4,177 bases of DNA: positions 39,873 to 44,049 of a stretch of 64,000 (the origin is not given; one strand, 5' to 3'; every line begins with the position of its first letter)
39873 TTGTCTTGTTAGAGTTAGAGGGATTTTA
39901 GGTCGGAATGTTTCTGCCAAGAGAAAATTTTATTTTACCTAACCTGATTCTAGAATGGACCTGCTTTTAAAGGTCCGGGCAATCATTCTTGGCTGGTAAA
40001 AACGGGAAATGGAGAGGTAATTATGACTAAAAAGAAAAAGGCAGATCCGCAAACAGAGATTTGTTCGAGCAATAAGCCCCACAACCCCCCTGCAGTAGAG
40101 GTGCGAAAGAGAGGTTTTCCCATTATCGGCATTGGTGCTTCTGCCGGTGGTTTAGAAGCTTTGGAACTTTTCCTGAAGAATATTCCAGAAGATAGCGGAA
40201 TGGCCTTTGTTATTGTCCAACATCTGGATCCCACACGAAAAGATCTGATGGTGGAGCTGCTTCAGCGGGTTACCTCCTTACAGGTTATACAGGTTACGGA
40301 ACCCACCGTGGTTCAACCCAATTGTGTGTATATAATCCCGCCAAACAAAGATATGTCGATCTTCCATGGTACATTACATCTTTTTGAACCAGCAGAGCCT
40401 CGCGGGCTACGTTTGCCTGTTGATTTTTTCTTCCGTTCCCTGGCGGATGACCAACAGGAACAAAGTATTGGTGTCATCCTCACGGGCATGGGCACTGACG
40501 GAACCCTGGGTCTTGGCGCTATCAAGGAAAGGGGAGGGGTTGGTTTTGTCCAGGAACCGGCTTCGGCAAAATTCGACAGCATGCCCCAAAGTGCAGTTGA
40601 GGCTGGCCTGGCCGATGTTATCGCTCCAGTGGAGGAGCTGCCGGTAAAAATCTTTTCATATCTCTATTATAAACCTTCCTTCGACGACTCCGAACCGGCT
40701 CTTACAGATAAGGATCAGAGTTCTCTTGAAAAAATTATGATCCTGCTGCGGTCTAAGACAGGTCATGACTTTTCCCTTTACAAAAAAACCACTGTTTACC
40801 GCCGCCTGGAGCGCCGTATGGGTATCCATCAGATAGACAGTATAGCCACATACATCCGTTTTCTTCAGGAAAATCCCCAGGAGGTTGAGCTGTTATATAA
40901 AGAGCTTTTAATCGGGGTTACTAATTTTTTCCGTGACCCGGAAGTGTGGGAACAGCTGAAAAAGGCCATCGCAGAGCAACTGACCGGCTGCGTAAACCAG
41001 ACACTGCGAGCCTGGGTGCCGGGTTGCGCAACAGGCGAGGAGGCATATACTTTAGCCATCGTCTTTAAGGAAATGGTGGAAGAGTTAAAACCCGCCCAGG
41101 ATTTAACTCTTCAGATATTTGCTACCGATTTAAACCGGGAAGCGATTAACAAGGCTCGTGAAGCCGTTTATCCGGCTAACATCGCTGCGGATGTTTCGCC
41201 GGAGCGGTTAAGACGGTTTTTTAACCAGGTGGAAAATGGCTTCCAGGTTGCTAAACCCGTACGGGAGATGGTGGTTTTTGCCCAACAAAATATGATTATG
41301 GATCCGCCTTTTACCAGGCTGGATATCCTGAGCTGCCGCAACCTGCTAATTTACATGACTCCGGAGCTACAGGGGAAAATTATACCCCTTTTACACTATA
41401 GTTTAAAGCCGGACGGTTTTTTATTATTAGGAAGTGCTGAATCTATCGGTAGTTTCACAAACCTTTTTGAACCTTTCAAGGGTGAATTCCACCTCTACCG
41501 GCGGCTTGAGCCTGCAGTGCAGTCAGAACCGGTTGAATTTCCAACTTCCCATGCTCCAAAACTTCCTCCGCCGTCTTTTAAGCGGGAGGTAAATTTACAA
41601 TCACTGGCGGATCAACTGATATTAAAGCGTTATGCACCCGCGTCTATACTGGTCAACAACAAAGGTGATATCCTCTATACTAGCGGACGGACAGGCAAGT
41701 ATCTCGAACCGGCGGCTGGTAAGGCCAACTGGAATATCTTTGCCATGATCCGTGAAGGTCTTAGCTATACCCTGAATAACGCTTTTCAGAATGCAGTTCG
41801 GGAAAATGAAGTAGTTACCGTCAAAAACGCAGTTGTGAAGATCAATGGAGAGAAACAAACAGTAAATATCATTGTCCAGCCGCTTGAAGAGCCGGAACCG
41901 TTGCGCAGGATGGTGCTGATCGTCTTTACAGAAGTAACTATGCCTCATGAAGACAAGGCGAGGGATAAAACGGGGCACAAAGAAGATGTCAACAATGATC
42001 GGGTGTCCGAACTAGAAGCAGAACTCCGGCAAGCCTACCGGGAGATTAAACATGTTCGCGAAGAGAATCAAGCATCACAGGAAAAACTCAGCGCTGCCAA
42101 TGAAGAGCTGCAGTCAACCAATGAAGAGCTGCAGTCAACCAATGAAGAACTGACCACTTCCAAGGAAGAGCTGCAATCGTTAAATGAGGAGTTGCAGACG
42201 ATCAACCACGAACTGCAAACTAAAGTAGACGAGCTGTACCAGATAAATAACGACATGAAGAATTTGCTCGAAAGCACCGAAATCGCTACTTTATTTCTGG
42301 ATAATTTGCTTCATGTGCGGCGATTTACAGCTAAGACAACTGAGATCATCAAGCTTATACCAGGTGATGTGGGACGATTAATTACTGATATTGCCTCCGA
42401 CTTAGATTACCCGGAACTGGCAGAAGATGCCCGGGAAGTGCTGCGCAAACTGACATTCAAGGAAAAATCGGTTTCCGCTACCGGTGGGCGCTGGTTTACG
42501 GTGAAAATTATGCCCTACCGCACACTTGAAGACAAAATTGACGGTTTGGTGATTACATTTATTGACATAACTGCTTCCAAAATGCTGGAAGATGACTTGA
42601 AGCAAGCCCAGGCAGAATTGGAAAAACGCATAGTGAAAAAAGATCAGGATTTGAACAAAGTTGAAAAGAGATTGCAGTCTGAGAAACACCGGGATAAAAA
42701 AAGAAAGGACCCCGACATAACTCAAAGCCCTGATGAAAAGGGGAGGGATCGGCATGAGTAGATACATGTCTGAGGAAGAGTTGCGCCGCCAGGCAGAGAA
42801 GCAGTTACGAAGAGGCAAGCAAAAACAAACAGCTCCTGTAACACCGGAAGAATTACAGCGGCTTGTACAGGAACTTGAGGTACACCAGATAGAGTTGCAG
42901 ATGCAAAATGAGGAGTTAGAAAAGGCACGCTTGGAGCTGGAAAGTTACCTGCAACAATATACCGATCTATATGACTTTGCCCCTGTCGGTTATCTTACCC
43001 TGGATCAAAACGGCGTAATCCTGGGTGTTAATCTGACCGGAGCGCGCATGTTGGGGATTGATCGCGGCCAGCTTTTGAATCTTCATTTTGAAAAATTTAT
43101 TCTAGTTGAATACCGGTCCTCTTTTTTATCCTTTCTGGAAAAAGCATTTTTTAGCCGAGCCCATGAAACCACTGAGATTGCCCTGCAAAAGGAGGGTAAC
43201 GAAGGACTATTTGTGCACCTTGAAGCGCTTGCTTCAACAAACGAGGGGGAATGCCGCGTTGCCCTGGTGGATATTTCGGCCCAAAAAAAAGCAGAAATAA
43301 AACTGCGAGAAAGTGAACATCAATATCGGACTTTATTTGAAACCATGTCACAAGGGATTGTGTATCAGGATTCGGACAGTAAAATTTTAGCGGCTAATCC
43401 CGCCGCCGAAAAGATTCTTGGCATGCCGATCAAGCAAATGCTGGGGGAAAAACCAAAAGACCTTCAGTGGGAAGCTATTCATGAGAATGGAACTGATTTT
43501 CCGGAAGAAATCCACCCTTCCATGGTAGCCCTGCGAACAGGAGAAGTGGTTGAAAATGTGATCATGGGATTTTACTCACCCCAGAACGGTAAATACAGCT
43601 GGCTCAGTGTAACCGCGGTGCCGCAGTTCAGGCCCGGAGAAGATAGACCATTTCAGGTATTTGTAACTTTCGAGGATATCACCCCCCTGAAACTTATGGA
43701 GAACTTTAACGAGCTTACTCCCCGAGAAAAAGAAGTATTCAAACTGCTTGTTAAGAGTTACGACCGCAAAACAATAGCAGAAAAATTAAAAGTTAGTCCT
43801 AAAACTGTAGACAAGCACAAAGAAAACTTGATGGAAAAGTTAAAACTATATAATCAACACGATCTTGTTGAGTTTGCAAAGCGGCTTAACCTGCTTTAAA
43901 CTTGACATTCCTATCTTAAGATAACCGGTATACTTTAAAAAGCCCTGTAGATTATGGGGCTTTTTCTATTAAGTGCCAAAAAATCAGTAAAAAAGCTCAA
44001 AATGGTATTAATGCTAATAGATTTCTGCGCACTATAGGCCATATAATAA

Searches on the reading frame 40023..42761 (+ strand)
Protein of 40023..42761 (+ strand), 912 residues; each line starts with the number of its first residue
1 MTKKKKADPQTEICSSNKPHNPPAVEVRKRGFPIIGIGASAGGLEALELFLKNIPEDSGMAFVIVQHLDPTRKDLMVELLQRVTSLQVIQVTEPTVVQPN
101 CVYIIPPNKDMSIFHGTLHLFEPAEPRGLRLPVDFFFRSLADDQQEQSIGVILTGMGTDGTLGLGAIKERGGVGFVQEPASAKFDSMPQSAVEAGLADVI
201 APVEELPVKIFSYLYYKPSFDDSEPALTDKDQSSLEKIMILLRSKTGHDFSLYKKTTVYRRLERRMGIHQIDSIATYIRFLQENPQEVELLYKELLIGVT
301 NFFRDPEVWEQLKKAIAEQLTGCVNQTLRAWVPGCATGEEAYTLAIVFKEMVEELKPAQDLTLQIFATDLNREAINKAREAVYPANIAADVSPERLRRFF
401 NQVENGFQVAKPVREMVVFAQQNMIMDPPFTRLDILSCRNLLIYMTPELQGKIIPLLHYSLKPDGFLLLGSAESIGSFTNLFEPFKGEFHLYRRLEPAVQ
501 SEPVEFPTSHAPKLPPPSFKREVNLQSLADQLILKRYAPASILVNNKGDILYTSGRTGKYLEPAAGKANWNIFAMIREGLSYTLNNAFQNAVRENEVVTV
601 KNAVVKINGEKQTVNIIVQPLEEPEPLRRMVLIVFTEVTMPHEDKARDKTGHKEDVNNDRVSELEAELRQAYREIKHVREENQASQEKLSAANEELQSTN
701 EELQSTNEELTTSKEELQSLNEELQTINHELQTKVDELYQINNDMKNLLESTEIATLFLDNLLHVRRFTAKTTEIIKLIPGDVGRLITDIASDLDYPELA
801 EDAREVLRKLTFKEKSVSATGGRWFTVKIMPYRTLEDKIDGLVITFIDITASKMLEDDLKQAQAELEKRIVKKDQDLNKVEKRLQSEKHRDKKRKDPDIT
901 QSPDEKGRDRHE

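Call 7: search_protein_families(library=pfam, proteins=[window:40023-42761:+], max_evalue=0.001)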
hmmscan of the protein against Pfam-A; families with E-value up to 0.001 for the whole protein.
window:40023-42761:+ (912 aa): 7 families
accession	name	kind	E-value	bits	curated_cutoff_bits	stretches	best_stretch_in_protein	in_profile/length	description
PF01339.22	CheB_methylest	-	6.7e-56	189.2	24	1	35-209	1-173/174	CheB methylesterase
PF01739.24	CheR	-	4.8e-47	160.4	27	1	299-486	2-190/195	CheR methyltransferase, SAM binding domain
PF13596.12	PAS_10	-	6.7e-31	107.5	22.1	1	745-850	1-106/106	PAS domain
PF03705.20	CheR_N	-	2e-17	63.1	27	1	235-285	3-53/53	CheR methyltransferase, all-alpha domain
PF05701.16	WEMBL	-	8.7e-06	25.2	35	1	652-762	342-452/562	Weak chloroplast movement under blue light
PF10473.14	CENP-F_leu_zip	-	3.3e-05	24.4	34.5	1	651-753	16-114/140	Leucine-rich repeats of kinetochore protein Cenp-F/LEK1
PF08448.16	PAS_4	-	0.00032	21.3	23.1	0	750-852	2-108/110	PAS fold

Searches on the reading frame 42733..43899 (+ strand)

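Call 7: search_protein_families(library=pfam, proteins=[window:42733-43899:+], max_evalue=0.001)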
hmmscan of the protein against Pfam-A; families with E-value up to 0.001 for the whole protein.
window:42733-43899:+ (388 aa): 7 families
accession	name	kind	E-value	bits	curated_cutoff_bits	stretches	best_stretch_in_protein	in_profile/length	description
PF00989.32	PAS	-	2.5e-19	69.8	22.6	2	197-316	2-113/113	PAS fold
PF13426.13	PAS_9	-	6e-18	65.5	27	2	207-317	2-102/103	PAS domain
PF00196.25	GerE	-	3.5e-15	55.8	23.5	1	327-382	2-57/57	Bacterial regulatory proteins, luxR family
PF13188.13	PAS_8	-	2.6e-14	52.9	21.8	1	197-240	2-42/65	PAS domain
PF08448.16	PAS_4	-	6.2e-12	46.2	23.1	1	202-318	1-107/110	PAS fold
PF24820.1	Diguanyl_cycl_sensor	-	1e-06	29.1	28.1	0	89-153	11-81/109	Diguanylate cyclase-like sensor domain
PF08281.18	Sigma70_r4_2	-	5.7e-06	26.3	25.7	1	325-363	8-47/54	Sigma-70, region 4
